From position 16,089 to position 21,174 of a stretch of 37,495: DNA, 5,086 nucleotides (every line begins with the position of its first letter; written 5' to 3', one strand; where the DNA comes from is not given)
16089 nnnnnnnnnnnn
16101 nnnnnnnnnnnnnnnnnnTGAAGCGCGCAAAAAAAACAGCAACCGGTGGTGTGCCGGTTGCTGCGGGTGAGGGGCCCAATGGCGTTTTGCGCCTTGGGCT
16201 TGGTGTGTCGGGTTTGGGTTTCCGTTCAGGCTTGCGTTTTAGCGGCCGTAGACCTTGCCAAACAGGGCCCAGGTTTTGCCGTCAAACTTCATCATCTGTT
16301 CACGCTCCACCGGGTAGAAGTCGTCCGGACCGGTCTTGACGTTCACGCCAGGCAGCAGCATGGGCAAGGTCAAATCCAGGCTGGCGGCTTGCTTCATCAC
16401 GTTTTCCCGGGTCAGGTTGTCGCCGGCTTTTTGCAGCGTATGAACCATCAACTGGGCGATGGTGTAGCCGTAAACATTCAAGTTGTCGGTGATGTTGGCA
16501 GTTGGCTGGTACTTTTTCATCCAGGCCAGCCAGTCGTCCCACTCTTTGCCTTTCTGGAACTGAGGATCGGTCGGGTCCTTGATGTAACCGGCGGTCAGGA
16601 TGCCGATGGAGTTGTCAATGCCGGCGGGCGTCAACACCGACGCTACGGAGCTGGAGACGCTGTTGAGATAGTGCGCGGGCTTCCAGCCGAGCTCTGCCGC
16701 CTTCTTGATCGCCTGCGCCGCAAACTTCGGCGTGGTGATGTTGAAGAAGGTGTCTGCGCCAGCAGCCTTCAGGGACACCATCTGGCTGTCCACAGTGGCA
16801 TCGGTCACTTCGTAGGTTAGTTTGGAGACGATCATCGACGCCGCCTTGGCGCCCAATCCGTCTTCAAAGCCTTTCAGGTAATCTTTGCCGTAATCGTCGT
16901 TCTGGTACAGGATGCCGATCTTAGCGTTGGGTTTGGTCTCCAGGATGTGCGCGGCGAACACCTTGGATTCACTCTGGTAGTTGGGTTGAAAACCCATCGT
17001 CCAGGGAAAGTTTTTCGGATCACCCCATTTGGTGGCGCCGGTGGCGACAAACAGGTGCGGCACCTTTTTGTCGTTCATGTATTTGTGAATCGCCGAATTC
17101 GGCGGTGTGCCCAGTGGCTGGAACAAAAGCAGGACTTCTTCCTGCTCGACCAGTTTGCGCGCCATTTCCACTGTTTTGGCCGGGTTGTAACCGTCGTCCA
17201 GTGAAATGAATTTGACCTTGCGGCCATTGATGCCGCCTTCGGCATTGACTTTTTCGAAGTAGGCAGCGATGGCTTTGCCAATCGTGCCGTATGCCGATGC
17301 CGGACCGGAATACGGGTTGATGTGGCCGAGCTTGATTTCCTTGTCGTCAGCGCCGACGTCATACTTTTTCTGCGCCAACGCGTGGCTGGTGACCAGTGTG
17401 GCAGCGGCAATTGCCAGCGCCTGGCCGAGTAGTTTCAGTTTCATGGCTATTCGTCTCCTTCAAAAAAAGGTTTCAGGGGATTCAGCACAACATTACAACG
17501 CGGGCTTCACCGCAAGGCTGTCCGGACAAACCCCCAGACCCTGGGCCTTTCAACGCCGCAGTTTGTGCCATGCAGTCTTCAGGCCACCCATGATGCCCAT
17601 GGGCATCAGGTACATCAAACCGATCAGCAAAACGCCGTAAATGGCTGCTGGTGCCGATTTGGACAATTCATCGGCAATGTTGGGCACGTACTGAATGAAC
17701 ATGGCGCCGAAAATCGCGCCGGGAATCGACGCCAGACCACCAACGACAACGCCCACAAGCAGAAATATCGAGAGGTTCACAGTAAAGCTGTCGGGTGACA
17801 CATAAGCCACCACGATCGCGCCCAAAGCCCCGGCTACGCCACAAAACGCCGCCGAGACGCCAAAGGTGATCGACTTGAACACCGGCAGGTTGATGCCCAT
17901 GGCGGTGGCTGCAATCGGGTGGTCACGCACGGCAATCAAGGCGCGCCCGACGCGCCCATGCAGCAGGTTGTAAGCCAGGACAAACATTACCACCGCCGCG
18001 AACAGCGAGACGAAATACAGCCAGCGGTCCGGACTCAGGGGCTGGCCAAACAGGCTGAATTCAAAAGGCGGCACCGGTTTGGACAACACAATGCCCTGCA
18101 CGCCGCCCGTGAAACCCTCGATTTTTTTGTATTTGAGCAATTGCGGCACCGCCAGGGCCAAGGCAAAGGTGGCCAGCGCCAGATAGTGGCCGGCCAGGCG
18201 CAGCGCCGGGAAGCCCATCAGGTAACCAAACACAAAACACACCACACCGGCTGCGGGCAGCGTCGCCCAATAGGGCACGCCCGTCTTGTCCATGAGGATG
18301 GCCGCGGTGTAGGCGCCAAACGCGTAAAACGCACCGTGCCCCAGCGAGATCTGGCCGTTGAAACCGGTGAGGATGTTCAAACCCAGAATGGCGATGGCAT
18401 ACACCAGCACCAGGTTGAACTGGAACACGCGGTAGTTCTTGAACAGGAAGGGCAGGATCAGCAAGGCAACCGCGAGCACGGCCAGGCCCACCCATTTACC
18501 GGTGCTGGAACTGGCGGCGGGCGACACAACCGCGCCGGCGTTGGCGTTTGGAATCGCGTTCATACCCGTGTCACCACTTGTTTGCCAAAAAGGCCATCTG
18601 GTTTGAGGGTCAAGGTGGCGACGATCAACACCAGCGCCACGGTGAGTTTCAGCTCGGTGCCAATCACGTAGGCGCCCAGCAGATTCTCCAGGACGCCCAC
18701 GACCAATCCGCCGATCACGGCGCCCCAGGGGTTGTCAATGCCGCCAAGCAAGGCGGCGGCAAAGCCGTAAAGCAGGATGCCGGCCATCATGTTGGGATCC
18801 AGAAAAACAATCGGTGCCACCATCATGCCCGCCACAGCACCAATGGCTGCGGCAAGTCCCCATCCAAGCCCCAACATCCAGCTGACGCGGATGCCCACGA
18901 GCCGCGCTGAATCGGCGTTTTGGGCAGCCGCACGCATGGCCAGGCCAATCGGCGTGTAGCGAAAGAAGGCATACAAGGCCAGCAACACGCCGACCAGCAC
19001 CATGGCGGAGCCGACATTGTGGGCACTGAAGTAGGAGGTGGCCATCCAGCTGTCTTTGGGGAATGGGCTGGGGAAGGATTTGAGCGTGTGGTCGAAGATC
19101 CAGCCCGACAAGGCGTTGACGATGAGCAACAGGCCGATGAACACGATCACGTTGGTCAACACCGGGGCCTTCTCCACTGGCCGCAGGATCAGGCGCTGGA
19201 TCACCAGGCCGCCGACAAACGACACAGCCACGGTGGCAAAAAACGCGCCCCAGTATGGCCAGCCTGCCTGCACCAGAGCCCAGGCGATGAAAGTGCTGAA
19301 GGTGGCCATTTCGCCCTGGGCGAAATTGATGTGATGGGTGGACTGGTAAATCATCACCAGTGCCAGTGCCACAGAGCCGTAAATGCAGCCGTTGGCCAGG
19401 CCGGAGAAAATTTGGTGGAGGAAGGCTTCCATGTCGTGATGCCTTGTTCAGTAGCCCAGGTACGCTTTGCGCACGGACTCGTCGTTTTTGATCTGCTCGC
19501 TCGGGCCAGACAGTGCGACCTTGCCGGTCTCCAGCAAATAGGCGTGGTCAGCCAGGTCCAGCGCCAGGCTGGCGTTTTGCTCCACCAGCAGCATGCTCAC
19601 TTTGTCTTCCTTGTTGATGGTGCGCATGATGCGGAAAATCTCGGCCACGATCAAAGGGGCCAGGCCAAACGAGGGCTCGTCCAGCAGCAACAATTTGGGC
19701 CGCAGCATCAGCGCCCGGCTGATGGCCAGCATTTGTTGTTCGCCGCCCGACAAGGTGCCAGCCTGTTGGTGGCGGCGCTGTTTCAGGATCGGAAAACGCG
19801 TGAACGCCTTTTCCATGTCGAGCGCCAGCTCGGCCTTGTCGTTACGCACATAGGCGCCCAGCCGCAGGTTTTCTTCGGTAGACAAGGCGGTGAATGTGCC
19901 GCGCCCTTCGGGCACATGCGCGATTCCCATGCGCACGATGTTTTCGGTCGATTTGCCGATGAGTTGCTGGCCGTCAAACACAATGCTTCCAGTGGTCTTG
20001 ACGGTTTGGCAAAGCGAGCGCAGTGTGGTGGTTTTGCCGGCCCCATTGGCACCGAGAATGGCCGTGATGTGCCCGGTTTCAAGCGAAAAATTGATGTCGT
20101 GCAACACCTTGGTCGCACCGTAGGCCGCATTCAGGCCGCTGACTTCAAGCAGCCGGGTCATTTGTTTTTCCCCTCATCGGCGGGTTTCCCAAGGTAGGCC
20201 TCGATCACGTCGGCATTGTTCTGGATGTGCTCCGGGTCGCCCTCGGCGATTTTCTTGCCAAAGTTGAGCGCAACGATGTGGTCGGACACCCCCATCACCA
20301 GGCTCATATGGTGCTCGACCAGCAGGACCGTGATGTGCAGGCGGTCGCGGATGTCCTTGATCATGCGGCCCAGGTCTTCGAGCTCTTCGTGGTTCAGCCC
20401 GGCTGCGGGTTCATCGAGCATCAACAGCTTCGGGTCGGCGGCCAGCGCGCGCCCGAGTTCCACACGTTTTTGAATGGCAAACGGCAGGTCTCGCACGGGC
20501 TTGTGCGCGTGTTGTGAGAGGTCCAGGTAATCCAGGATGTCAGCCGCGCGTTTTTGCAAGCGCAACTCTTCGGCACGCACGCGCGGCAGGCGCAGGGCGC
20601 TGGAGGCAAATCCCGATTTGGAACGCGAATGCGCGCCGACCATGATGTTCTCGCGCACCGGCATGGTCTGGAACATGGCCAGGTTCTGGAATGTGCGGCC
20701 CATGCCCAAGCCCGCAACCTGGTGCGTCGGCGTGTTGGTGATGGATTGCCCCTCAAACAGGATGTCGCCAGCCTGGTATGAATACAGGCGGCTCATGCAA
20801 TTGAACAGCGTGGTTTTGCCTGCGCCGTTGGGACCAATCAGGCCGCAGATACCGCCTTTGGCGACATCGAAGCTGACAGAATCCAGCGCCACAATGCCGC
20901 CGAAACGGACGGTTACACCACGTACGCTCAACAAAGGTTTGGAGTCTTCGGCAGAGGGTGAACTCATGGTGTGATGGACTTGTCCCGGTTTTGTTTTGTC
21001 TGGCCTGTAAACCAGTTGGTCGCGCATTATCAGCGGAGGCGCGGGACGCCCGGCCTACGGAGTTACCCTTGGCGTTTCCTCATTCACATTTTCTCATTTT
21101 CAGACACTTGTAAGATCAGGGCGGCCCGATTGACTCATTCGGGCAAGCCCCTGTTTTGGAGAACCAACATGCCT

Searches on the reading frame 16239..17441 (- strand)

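Call 54: search_protein_families(library=pfam, proteins=[window:16239-17441:-], max_evalue=0.0001)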
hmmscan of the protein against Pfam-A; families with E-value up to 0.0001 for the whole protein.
window:16239-17441:- (400 aa): 3 families
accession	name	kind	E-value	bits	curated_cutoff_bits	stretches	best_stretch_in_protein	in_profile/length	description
PF13458.12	Peripla_BP_6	-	2.6e-55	188.9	31.7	1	35-360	1-316/343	Periplasmic binding protein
PF01094.35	ANF_receptor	-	3.2e-14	53.2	25.4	1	62-343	10-297/353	Receptor family ligand binding region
PF13433.12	Peripla_BP_5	-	7.5e-06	25.7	27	0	44-107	9-73/363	Periplasmic binding protein domain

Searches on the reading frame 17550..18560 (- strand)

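Call 54: search_protein_families(library=pfam, proteins=[window:17550-18560:-], max_evalue=0.0001)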
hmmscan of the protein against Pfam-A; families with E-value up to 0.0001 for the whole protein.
window:17550-18560:- (336 aa): 1 family
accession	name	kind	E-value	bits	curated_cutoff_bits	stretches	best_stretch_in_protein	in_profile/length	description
PF02653.21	BPD_transp_2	-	2.2e-39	135.7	26.8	1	49-319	7-268/269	Branched-chain amino acid transport system / permease component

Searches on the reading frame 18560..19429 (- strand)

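Call 54: search_protein_families(library=pfam, proteins=[window:18560-19429:-], max_evalue=0.0001)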
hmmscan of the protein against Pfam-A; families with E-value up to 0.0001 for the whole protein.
window:18560-19429:- (289 aa): 1 family
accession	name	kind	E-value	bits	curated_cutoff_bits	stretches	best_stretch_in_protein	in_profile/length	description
PF02653.21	BPD_transp_2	-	4.1e-34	118.4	26.8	1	7-273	2-269/269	Branched-chain amino acid transport system / permease component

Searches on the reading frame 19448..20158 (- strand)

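Call 54: search_protein_families(library=pfam, proteins=[window:19448-20158:-], max_evalue=0.0001)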
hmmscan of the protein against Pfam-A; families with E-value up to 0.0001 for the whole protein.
window:19448-20158:- (236 aa): 3 families
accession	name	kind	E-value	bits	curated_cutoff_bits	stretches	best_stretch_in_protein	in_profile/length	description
PF00005.33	ABC_tran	-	5.2e-30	105.3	25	1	19-162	1-135/137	ABC transporter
PF13304.12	AAA_21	-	2.4e-08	34.9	27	0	127-179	214-284/304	AAA domain, putative AbiEii toxin, Type IV TA system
PF13476.12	AAA_23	-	3.5e-05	25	27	1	21-51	14-41/201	AAA domain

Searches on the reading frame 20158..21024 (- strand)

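Call 54: search_protein_families(library=pfam, proteins=[window:20158-21024:-], max_evalue=0.0001)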
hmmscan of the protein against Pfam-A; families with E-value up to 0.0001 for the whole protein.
window:20158-21024:- (288 aa): 3 families
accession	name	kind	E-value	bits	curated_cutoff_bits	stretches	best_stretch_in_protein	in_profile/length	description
PF00005.33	ABC_tran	-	1.5e-27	97.3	25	1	47-207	1-136/137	ABC transporter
PF12399.14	BCA_ABC_TP_C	-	3.1e-11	43.1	25.5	1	257-282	1-26/27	Branched-chain amino acid ATP-binding cassette transporter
PF13304.12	AAA_21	-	5e-07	30.5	27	0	61-88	3-35/304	AAA domain, putative AbiEii toxin, Type IV TA system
